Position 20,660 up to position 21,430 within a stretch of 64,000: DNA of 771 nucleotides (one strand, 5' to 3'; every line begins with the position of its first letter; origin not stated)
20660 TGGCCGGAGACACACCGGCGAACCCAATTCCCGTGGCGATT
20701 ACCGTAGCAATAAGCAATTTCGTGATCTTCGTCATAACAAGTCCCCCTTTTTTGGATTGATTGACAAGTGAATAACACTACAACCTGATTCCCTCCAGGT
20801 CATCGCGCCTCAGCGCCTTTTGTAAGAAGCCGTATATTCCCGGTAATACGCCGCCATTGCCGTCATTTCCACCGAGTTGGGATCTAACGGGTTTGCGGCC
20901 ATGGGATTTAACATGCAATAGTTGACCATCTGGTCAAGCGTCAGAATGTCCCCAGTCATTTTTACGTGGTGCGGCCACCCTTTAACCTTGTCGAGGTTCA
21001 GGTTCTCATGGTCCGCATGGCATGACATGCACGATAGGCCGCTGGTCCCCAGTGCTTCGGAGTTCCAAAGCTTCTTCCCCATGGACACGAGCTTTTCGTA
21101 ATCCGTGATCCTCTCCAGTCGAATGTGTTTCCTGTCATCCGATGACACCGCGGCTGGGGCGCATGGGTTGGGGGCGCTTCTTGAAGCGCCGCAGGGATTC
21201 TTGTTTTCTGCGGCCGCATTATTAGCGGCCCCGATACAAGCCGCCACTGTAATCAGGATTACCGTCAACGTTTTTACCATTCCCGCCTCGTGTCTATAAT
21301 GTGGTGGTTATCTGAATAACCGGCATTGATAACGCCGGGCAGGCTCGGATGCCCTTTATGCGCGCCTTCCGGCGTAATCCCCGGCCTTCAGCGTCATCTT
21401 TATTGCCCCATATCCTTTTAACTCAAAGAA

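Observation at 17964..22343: Candidate undescribed periplasmic thiol/oxidant-defence system: ECF-ZAS, NPC-repeat proteins, two cytochromes c, Trx and CcdA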

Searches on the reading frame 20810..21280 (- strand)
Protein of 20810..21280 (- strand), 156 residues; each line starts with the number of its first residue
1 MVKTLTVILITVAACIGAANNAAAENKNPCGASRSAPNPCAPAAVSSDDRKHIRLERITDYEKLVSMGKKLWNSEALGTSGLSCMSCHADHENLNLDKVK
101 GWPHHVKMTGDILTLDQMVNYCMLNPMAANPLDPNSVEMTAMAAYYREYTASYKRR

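Call 3: search_protein_families(library=pfam, proteins=[window:20810-21280:-], max_evalue=0.1)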
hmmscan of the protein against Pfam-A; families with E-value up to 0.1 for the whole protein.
window:20810-21280:- (156 aa): 3 families
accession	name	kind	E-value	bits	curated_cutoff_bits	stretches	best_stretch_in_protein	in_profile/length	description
PF21342.2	SoxA-TsdA_cyt-c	-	5.3e-13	49.2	27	1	68-146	2-79/88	SoxA/TsdA, cytochrome c domain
PF03150.19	CCP_MauG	-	0.013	16.5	25.6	1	63-93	2-33/149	Di-haem cytochrome c peroxidase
PF25737.1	Herpes_US8A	-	0.023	15.5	27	1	19-83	46-110/124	Herpesvirus US8.5 protein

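Call 4: search_protein_families(library=ncbifam, proteins=[window:20810-21280:-], max_evalue=0.1)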
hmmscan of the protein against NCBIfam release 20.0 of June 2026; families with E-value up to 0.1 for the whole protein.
window:20810-21280:- (156 aa): 2 families
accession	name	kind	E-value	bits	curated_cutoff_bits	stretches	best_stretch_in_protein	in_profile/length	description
TIGR04484.1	thiosulf_SoxA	equivalog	1.2e-11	44.4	110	1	62-147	3-87/212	sulfur oxidation c-type cytochrome SoxA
TIGR03981.2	SAM_quin_mod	hypoth_equivalog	0.089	11.6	340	1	60-94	43-78/411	His-Xaa-Ser system-associated MauG-like protein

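Call 7: find_homologous_proteins(query=window:20810-21280:-)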
Query window:20810-21280:- (156 aa): 62 proteins with E <= 0.001 among 85 candidates.
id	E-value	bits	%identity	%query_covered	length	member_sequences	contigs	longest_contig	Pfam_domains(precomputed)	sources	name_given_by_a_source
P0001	1.1e-100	352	100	100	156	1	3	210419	PF21342.3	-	-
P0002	1.1e-55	206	68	83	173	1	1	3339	PF21342.3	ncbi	-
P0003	1.9e-55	205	68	88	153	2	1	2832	PF21342.3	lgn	-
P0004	7.2e-53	197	57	97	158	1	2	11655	PF21342.3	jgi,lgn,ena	jgi:cytochrome c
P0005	1.3e-48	183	55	100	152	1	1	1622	PF21342.3,PF03150.20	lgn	-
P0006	4.0e-44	168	64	81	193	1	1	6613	PF21342.3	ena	-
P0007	5.1e-44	168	53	94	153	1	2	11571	PF21342.3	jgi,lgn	jgi:hypothetical protein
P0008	1.0e-43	167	50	99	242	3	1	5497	PF21342.3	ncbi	-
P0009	1.6e-42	163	59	85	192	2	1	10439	PF21342.3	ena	-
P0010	3.2e-42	162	51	97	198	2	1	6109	PF21342.3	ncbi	-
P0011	2.6e-41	159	45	95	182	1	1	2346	PF21342.3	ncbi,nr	ncbi:MAG: hypothetical protein Q9M44_03525 [Ghiorsea sp.]|nr:hypothetical protein [Ghiorsea sp.]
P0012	4.7e-41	158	53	81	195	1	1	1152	PF21342.3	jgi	-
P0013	4.8e-41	158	54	82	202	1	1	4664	PF21342.3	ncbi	-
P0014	8.6e-41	158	62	75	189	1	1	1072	PF21342.3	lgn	-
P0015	1.5e-40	157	54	83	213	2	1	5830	PF21342.3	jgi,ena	-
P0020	5.5e-38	148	50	82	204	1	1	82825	PF21342.3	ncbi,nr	ncbi:MAG: hypothetical protein RQ867_02200 [Mariprofundaceae bacterium]|nr:hypothetical protein [Mar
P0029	3.4e-37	146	54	81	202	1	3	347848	PF21342.3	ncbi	-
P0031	5.5e-37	145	55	82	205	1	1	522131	PF21342.3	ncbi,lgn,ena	-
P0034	1.1e-36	144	48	81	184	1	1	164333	PF21342.3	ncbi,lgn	-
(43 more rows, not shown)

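Call 11: find_encoding_contigs(protein=P0004, flank=8000, max_places=2)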
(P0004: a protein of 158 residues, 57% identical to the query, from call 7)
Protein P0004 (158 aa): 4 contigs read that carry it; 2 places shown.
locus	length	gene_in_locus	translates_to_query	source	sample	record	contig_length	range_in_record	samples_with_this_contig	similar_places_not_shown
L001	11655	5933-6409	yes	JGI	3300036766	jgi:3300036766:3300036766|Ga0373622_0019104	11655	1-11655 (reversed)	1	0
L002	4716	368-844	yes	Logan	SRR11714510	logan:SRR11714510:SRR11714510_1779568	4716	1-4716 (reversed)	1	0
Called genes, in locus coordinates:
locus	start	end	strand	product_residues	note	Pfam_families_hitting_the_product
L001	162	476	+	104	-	PF02954:HTH_8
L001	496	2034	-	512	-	PF13231:PMT_2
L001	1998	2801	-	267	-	PF17930:LpxI_N, PF06230:LpxI_C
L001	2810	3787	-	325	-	PF01408:GFO_IDH_MocA, PF22725:GFO_IDH_MocA_C3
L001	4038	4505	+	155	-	-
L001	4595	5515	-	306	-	PF13360:PQQ_2 (faint), PF23381:Beta-prop_IFT122_1st (faint)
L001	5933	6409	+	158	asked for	PF21342:SoxA-TsdA_cyt-c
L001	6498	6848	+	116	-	-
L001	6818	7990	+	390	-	PF22113:Mtrc-MtrF_II-IV_dom (weak), PF02335:Cytochrom_C552 (faint), PF13435:Cytochrome_C554 (weak)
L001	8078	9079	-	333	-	PF04055:Radical_SAM, PF06463:Mob_synth_C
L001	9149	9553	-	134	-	PF00034:Cytochrom_C (weak), PF13442:Cytochrome_CBB3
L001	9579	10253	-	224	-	PF13442:Cytochrome_CBB3 (faint), PF00034:Cytochrom_C (weak)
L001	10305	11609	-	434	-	PF00034:Cytochrom_C, PF13442:Cytochrome_CBB3, PF09459:EB_dh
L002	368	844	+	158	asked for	PF21342:SoxA-TsdA_cyt-c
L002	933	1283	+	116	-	-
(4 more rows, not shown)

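Call 12: find_encoding_contigs(protein=P0031, flank=8000, max_places=2)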
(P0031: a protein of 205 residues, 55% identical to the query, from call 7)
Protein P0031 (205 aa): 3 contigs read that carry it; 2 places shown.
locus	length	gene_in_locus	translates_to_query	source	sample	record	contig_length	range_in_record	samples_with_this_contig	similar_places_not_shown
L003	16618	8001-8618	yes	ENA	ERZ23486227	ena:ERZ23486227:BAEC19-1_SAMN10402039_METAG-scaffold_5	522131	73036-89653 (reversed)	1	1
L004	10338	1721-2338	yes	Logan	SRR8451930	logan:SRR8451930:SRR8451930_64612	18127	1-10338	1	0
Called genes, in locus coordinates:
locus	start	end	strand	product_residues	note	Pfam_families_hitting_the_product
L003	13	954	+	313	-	PF02881:SRP54_N, PF13191:AAA_16 (weak), PF06414:Zeta_toxin (faint), PF13604:AAA_30 (weak), PF00448:SRP54, PF13401:AAA_22 (weak)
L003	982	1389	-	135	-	PF00376:MerR, PF13411:MerR_1, PF09278:MerR-DNA-bind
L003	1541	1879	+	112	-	PF02694:UPF0060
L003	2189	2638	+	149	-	PF02411:MerT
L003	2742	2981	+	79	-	PF00403:HMA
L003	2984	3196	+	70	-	-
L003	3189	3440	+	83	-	PF02411:MerT (weak), PF11431:Transport_MerF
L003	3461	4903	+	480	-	PF01134:GIDA (weak), PF01266:DAO (faint), PF07992:Pyr_redox_2, PF12831:FAD_oxidored (weak), PF13738:Pyr_redox_3, PF00070:Pyr_redox, PF02852:Pyr_redox_dim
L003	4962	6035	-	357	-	PF00072:Response_reg, PF25063:ARM_TT21_C (faint), PF00515:TPR_1, PF24575:TPR_Slam (weak), PF13414:TPR_11, PF13432:TPR_16 (weak), PF14559:TPR_19, PF07719:TPR_2 (weak), +12 more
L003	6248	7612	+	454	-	PF11563:Protoglobin, PF21118:DosC_2nd, PF00990:GGDEF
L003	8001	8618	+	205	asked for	PF21342:SoxA-TsdA_cyt-c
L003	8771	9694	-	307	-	PF13442:Cytochrome_CBB3, PF00034:Cytochrom_C (weak)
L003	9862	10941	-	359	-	PF21088:MS_channel_1st (weak), PF00924:MS_channel_2nd, PF21082:MS_channel_3rd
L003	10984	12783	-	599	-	-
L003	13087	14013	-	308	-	PF01509:TruB_N, PF16198:TruB_C_2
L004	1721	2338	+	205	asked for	PF21342:SoxA-TsdA_cyt-c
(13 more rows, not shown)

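Call 13: find_encoding_contigs(protein=P0029, flank=8000, max_places=2)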
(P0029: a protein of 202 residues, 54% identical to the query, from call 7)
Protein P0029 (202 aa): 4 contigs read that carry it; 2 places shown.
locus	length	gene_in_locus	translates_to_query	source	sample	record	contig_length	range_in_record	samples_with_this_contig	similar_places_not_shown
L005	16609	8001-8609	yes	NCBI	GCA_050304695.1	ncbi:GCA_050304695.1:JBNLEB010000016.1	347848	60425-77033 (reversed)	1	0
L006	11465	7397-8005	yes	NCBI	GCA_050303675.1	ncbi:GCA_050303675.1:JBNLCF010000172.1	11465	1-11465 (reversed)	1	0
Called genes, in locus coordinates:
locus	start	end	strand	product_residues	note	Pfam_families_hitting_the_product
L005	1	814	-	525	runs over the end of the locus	PF01814:Hemerythrin, PF13426:PAS_9, PF13487:HD_5, PF01966:HD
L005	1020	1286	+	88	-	-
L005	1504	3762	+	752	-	PF13166:AAA_13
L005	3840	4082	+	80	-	-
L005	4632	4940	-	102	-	-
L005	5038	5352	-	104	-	PF05534:HicB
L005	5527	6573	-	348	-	PF01209:Ubie_methyltran, PF01728:FtsJ (weak), PF13489:Methyltransf_23, PF01135:PCMT, PF13847:Methyltransf_31, PF08241:Methyltransf_11, PF08242:Methyltransf_12, PF13649:Methyltransf_25, +1 more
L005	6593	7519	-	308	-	PF00230:MIP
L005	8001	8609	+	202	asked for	PF21342:SoxA-TsdA_cyt-c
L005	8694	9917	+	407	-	PF22113:Mtrc-MtrF_II-IV_dom (faint), PF14522:Cytochrome_C7 (faint), PF13435:Cytochrome_C554 (faint)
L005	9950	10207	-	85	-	PF13490:zf-HC2 (weak)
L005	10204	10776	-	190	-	PF04542:Sigma70_r2, PF08281:Sigma70_r4_2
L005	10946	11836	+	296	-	PF23023:Anti-Pycsar_Apyc1 (weak), PF12706:Lactamase_B_2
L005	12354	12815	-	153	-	PF00027:cNMP_binding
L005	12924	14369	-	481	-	PF00939:Na_sulph_symp, PF03600:CitMHS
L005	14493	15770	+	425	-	PF11700:ATG22, PF07690:MFS_1, PF11700:ATG22, PF07690:MFS_1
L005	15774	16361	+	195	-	PF04011:LemA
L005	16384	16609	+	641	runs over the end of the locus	PF01435:Peptidase_M48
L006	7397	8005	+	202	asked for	PF21342:SoxA-TsdA_cyt-c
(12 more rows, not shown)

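Call 16: find_encoding_contigs(protein=P0034, flank=8000, max_places=1)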
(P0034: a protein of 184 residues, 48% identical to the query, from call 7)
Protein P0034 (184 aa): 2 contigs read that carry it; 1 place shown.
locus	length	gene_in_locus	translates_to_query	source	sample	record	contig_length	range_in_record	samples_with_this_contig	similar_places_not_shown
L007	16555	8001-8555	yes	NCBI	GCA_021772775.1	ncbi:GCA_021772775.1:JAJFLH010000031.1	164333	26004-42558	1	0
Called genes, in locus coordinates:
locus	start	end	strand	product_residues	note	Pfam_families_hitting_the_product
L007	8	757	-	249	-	PF00557:Peptidase_M24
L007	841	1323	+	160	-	PF00300:His_Phos_1 (faint)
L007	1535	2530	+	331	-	PF03150:CCP_MauG, PF00034:Cytochrom_C (faint)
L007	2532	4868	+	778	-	PF19443:DAHL, PF00989:PAS, PF08447:PAS_3, PF08448:PAS_4, PF13426:PAS_9, PF00512:HisKA (weak), PF02518:HATPase_c, PF00072:Response_reg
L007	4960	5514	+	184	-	-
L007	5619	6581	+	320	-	PF04055:Radical_SAM, PF12345:DUF3641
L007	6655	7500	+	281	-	PF01135:PCMT, PF01209:Ubie_methyltran, PF13489:Methyltransf_23, PF06325:PrmA, PF13847:Methyltransf_31, PF08241:Methyltransf_11, PF08242:Methyltransf_12, PF13649:Methyltransf_25, +1 more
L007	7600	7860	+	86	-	-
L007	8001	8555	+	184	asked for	PF21342:SoxA-TsdA_cyt-c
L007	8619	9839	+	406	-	PF13435:Cytochrome_C554 (faint), PF22113:Mtrc-MtrF_II-IV_dom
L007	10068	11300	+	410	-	PF01029:NusB, PF22458:RsmF-B_ferredox, PF01189:Methyltr_RsmB-F, PF01728:FtsJ, PF02390:Methyltransf_4 (weak), PF08241:Methyltransf_11 (weak), PF13649:Methyltransf_25, PF13847:Methyltransf_31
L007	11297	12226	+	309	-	PF00586:AIRS, PF02769:AIRS_C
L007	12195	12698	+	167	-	PF04608:PgpA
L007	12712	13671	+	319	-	PF02464:CinA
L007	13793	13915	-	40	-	-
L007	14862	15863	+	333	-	PF02606:LpxK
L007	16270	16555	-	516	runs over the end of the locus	PF03109:ABC1, PF01163:RIO1 (weak), PF01636:APH (weak)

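Call 17: find_encoding_contigs(protein=P0020, flank=8000, max_places=1)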
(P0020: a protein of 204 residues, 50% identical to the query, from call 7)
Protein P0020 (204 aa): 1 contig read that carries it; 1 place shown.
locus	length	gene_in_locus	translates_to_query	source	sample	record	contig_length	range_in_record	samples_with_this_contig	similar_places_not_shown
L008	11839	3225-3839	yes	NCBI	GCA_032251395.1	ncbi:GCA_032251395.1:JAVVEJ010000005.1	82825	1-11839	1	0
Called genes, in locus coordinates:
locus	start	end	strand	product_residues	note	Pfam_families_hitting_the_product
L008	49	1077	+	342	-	PF04055:Radical_SAM, PF12345:DUF3641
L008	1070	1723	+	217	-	PF00578:AhpC-TSA, PF08534:Redoxin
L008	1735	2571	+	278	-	PF01135:PCMT, PF01209:Ubie_methyltran, PF06325:PrmA, PF13489:Methyltransf_23, PF13847:Methyltransf_31, PF08241:Methyltransf_11, PF08242:Methyltransf_12, PF13649:Methyltransf_25, +3 more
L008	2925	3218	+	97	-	-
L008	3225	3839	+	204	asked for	PF21342:SoxA-TsdA_cyt-c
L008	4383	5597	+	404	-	PF22113:Mtrc-MtrF_II-IV_dom (faint), PF14522:Cytochrome_C7 (faint), PF13435:Cytochrome_C554 (faint)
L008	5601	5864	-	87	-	-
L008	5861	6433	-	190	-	PF04542:Sigma70_r2, PF08281:Sigma70_r4_2 (weak)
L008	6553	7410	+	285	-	PF23023:Anti-Pycsar_Apyc1 (weak), PF00753:Lactamase_B (weak), PF12706:Lactamase_B_2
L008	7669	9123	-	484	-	PF00939:Na_sulph_symp, PF03600:CitMHS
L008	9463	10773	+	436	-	PF11700:ATG22, PF07690:MFS_1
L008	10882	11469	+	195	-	PF04011:LemA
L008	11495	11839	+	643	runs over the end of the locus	PF01435:Peptidase_M48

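Call 18: search_protein_families(library=ncbifam, proteins=[L008:49-1077:+, L008:1070-1723:+, L008:1735-2571:+, L008:2925-3218:+, L008:6553-7410:+, L005:5527-6573:-, L005:6593-7519:-, L007:7600-7860:+, L007:4960-5514:+, L008:7669-9123:-], max_evalue=0.001)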
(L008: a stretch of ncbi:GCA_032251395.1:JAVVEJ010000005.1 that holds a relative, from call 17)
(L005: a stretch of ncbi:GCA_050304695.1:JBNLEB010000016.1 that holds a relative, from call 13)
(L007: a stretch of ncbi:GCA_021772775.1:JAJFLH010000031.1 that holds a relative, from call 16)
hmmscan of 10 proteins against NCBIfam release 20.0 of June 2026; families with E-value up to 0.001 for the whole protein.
L008:49-1077:+ (342 aa): 23 families
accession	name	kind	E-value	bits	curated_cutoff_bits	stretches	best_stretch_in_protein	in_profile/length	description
TIGR04167.1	rSAM_SeCys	equivalog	5.8e-135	449.3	300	1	16-340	2-303/303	arsenosugar biosynthesis radical SAM (seleno)protein ArsS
TIGR03962.1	mycofact_rSAM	equivalog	4.2e-11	42.6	265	1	24-98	14-88/339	mycofactocin radical SAM maturase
TIGR04055.1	rSAM_NirJ2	equivalog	4.1e-07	29.9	500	1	29-110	7-88/326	putative heme d1 biosynthesis radical SAM protein NirJ2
TIGR02666.1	moaA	equivalog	5.4e-07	28.9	284.05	1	21-97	9-89/336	GTP 3',8-cyclase MoaA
TIGR04317.1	W_rSAM_matur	equivalog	8.5e-07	28.4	380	1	21-110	3-93/349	tungsten cofactor oxidoreductase radical SAM maturase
TIGR04078.1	rSAM_yydG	equivalog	9.1e-07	28.6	300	1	22-78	1-58/309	YydG family radical SAM peptide epimerase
TIGR02668.1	moaA_archaeal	equivalog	9.5e-07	28.1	325.25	1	18-97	6-86/303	GTP 3',8-cyclase MoaA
NF050035.1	rSAM_WgK_link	exception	2.4e-06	26.8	650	0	23-93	10-82/367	radical SAM/SPASM peptide maturase WgkB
TIGR04054.1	rSAM_NirJ1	equivalog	2.8e-06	26.2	650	1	27-109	41-124/387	putative heme d1 biosynthesis radical SAM protein NirJ1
TIGR04051.1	rSAM_NirJ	equivalog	2.9e-06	26.5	515.45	1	27-109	7-90/354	heme d1 biosynthesis radical SAM protein NirJ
NF001199.0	PRK00164.2-1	equivalog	3e-06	26.6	231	1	17-97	7-88/308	GTP 3',8-cyclase MoaA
NF047865.1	rSAM_PapB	equivalog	1.7e-05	24.2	340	0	23-94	4-81/330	PapB family radical SAM/SPASM ranthipeptide maturase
TIGR04082.1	rSAM_for_selen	equivalog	1.7e-05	23.8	350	1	16-97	193-276/516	thio(seleno)oxazole modification radical SAM maturase SbtM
TIGR04053.2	TIGR04053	equivalog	3.7e-05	23.2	395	0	32-98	18-87/366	TIGR04053 family radical SAM/SPASM domain-containing protein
TIGR03963.1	rSAM_QueE_Clost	equivalog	3.8e-05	23.5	260.1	1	32-98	29-96/219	putative 7-carboxy-7-deazaguanine synthase QueE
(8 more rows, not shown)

L008:1070-1723:+ (217 aa): 9 families
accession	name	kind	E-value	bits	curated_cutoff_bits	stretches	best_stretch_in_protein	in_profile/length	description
NF006960.0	PRK09437.1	equivalog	1.2e-14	54.5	140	1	46-148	4-105/156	thioredoxin-dependent thiol peroxidase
NF002854.0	PRK03147.1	subfamily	1.2e-13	51.3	170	1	43-155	33-143/176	thiol-disulfide oxidoreductase ResA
NF040769.1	SelL_rel_redox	subfamily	5.2e-07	29.5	120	1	51-211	2-170/173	SelL-related redox protein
TIGR00385.1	dsbE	subfamily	5.3e-05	22.9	123.15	0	49-98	37-87/173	DsbE family thiol:disulfide interchange protein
NF009668.0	PRK13189.1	equivalog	0.00015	21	211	1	45-150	9-119/224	peroxiredoxin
NF041202.1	StoA_CxxC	exception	0.00017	21.5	210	1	48-155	29-135/163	endospore biogenesis thiol-disulfide oxidoreductase StoA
NF041054.1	WAxxUGC_long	equivalog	0.00019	20.8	300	1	25-149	58-180/354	ResA-like WAxxUGC motif-containing protein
NF040737.1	peroxi_PrxU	equivalog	0.00042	20.1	270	1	37-114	27-106/233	thioredoxin-dependent peroxiredoxin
TIGR02661.1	MauD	equivalog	0.0006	19.3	188.6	1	41-107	41-106/189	methylamine dehydrogenase accessory protein MauD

L008:1735-2571:+ (278 aa): 52 families (the best 25 are shown)
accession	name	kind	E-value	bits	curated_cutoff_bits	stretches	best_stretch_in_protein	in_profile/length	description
NF008823.0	PRK11873.1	subfamily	4.9e-108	360.8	263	1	4-269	2-269/272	arsenite methyltransferase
NF041537.1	ArsM_AhpD_UU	exception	1.8e-46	158.5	510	1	2-237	6-229/345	arsenite methyltransferase/AhpD domain selenoprotein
NF047649.1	MTase_UXPK_star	exception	6.9e-45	153.2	460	1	2-231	6-224/283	methyltransferase/UXPK-star double selenoprotein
NF041536.1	ArsM_DUF2284_UU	exception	2.5e-42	144.8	575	1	51-237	42-229/459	arsenite methyltransferase/DUF2284 domain selenoprotein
NF040538.1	methyl_ArsM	equivalog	1.3e-41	143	500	2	149-241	167-261/356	arsinothricin biosynthesis methyltransferase ArsM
NF038099.1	AsSugarArsM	exception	1.5e-28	99.9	400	1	67-238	41-221/321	arsenosugar biosynthesis arsenite methyltransferase ArsM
NF045667.1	MTase_DVU1556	equivalog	2.6e-26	92.4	155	1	79-233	17-163/213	DVU_1556 family methyltransferase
NF040539.1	AST_met_ArsM_2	exception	2.4e-23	83.3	240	1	87-237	59-212/262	putative arsinothricin biosynthesis methyltransferase ArsM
NF001240.0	PRK00216.1-1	equivalog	4.7e-15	55.3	378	1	79-193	58-173/251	bifunctional demethylmenaquinone methyltransferase/2-methoxy-6-polyprenyl-1,4-benzoquinol methylase UbiE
NF052510.1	methyltran_MpqE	exception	1.9e-14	53.7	335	1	80-187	42-150/234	methyl-plastoquinone biosynthesis methyltransferase MpqE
NF001244.0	PRK00216.1-5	equivalog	2e-14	53.5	216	1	82-194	46-159/236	bifunctional demethylmenaquinone methyltransferase/2-methoxy-6-polyprenyl-1,4-benzoquinol methylase UbiE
TIGR02072.1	BioC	equivalog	1.1e-13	51.6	184.95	1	87-193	37-137/244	malonyl-ACP O-methyltransferase BioC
NF043040.1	corrin_prot_MT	hypoth_equivalog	2e-13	50.3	180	1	80-198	36-157/216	corrinoid protein-associated methyltransferase CpaM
TIGR01934.1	MenG_MenH_UbiE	subfamily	2.9e-13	49.7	158.35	1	83-195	38-148/223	ubiquinone/menaquinone biosynthesis methyltransferase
TIGR02752.1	MenG_heptapren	equivalog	3.9e-13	49.5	419.85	1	81-189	42-150/231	demethylmenaquinone methyltransferase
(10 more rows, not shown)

L008:2925-3218:+ (97 aa): 0 families

L008:6553-7410:+ (285 aa): 11 families
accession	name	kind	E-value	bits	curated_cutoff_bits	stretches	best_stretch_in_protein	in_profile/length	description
TIGR02651.1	RNase_Z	equivalog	4.8e-19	68.5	292.95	2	14-157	17-153/302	ribonuclease Z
NF000801.0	PRK00055.1-3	equivalog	3.2e-16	59.3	252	2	16-157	21-158/307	ribonuclease Z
NF041851.1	cyc_nuc_deg_phdiest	equivalog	1.5e-10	40.9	400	1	20-164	24-164/253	cyclic nucleotide-degrading phosphodiesterase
NF041257.1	GntH_guanitoxin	equivalog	5.2e-09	35.4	333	1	6-76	22-94/374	guanitoxin biosynthesis MBL fold metallo-hydrolase GntH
NF002558.0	PRK02126.1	subfamily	4e-08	32.6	315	0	190-260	258-327/345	ribonuclease Z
TIGR03307.1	PhnP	equivalog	4.5e-08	32.8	272.25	1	17-163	38-162/249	phosphonate metabolism protein PhnP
NF000800.0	PRK00055.1-1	equivalog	2.8e-07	29.9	398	0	50-156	57-155/305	ribonuclease Z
NF000805.0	PRK00055.2-3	equivalog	1.8e-06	27.4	416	0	192-252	214-274/307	ribonuclease Z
NF038231.1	MBL_Geo_Pelo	equivalog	1.6e-05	24.6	360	1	23-152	41-162/250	GPMC system MBL fold metallohydrolase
TIGR02649.1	true_RNase_BN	exception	0.0001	21.5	563.7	0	49-154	55-152/304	ribonuclease BN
NF002553.0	PRK02113.1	equivalog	0.0004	19.9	386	1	17-151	37-161/252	MBL fold metallo-hydrolase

L005:5527-6573:- (348 aa): 47 families (the best 25 are shown)
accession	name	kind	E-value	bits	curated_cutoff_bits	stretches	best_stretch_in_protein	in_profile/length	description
NF008823.0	PRK11873.1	subfamily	4.8e-59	200.1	263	1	4-242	7-246/272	arsenite methyltransferase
NF040538.1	methyl_ArsM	equivalog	1.4e-52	179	500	2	139-316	167-335/356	arsinothricin biosynthesis methyltransferase ArsM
NF038099.1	AsSugarArsM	exception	1.5e-35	122.9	400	1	23-320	18-309/321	arsenosugar biosynthesis arsenite methyltransferase ArsM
NF041537.1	ArsM_AhpD_UU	exception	9.2e-35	120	510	1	40-228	49-230/345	arsenite methyltransferase/AhpD domain selenoprotein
NF041536.1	ArsM_DUF2284_UU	exception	8.5e-33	113.4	575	1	42-228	51-230/459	arsenite methyltransferase/DUF2284 domain selenoprotein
NF047649.1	MTase_UXPK_star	exception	3.4e-32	111.6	460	1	39-219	49-222/283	methyltransferase/UXPK-star double selenoprotein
NF045667.1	MTase_DVU1556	equivalog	3.3e-23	82.3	155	1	64-219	21-159/213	DVU_1556 family methyltransferase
NF040539.1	AST_met_ArsM_2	exception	1.3e-18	67.8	240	1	68-222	59-207/262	putative arsinothricin biosynthesis methyltransferase ArsM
NF001244.0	PRK00216.1-5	equivalog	1.2e-15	57.5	216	1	66-180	49-155/236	bifunctional demethylmenaquinone methyltransferase/2-methoxy-6-polyprenyl-1,4-benzoquinol methylase UbiE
TIGR02072.1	BioC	equivalog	1.6e-15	57.6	184.95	1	67-184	36-138/244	malonyl-ACP O-methyltransferase BioC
TIGR01983.1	UbiG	equivalog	2.9e-13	49.7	102.95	1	62-181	46-154/228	bifunctional 2-polyprenyl-6-hydroxyphenol methylase/3-demethylubiquinol 3-O-methyltransferase UbiG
TIGR02752.1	MenG_heptapren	equivalog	4.9e-13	49.1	419.85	1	63-176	43-147/231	demethylmenaquinone methyltransferase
NF043040.1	corrin_prot_MT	hypoth_equivalog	5.3e-13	48.9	180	1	65-185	41-154/216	corrinoid protein-associated methyltransferase CpaM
TIGR01934.1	MenG_MenH_UbiE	subfamily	5.9e-13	48.6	158.35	1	66-182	40-145/223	ubiquinone/menaquinone biosynthesis methyltransferase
NF052510.1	methyltran_MpqE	exception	1.1e-12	47.8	335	1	64-176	45-149/234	methyl-plastoquinone biosynthesis methyltransferase MpqE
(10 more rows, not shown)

L005:6593-7519:- (308 aa): 4 families
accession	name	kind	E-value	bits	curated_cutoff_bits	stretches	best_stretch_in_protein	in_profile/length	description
TIGR00861.1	MIP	subfamily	3.1e-47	161.2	171.25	1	47-290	2-223/224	MIP family channel protein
NF003838.0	PRK05420.1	equivalog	2.2e-23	82.9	256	1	43-295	4-227/231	aquaporin Z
NF045553.1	AquGlycerPorinGla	equivalog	7.9e-14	51.5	400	1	44-208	9-167/290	aquaglyceroporin Gla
NF043012.1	LacAcidTportLarD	equivalog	2.6e-10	40.2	390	1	43-288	3-228/237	D/L-lactic acid transporter LarD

L007:7600-7860:+ (86 aa): 0 families

L007:4960-5514:+ (184 aa): 17 families
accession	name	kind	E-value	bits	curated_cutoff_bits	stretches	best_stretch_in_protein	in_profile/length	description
NF052603.1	penta_Alr5209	equivalog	6.6e-28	97.1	125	3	14-75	23-84/113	Alr5209 family pentapeptide repeat protein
NF047416.1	penta_HetL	equivalog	3.7e-22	78.8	260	1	8-165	62-217/218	heterocyst differentiation pentapeptide repeat protein HetL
NF011744.0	PRK15197.1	equivalog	9.2e-20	71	274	2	90-171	160-246/291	SPI-2 type III secretion system effector PipB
NF011743.0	PRK15196.1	equivalog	7.3e-16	58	354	1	5-171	143-304/350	type III secretion system effector PipB2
NF033086.2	penta_rpt_Qnr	equivalog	1.7e-13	50.8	240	2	9-67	141-194/211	Qnr family pentapeptide repeat protein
NF000349.1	mfpA_AE000516.2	equivalog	1.7e-13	50.8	360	2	91-166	94-164/183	pentapeptide repeat protein MfpA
NF000420.1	penta_rpt_QnrB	exception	4.8e-11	43.1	460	2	13-66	143-196/214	QnrB family quinolone resistance pentapeptide repeat protein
NF000139.2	penta_rpt_QnrD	exception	6.5e-11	42.6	425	1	101-174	51-124/214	QnrD family quinolone resistance pentapeptide repeat protein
NF000071.4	penta_rpt_QnrA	exception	7.7e-11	42.2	450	1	19-172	52-205/218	QnrA family quinolone resistance pentapeptide repeat protein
NF011904.1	PRK15377.1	subfamily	9.4e-11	40.8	500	2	19-72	9-63/606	type III secretion system effector HECT-type E3 ubiquitin transferase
NF012151.0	penta_rpt_QnrAS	exception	2.3e-10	40.9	490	1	20-172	53-205/218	QnrAS family quinolone resistance pentapeptide repeat protein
NF033375.2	penta_rpt_QnrE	exception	4.6e-10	39.8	480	2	12-64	147-199/214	QnrE family quinolone resistance pentapeptide repeat protein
NF012152.0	penta_rpt_QnrC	exception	8.2e-10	39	500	1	26-140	8-128/221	QnrC family quinolone resistance pentapeptide repeat protein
NF000421.1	penta_rpt_QnrVC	exception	1.1e-09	38.5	460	0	18-66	51-99/218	QnrVC family quinolone resistance pentapeptide repeat protein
NF038182.1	penta_rpt_SmQnr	exception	2.4e-09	37.4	460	1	11-66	142-197/215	SmQnr family pentapeptide repeat protein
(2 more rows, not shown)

L008:7669-9123:- (484 aa): 2 families
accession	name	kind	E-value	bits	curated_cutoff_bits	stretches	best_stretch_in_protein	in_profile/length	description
TIGR00785.1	dass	subfamily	3.1e-76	256.9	198.6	1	28-473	8-440/444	DASS family sodium-coupled anion symporter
NF011980.0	PRK15445.1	subfamily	2.4e-05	23.5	457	1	307-412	252-354/430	arsenical efflux pump membrane protein ArsB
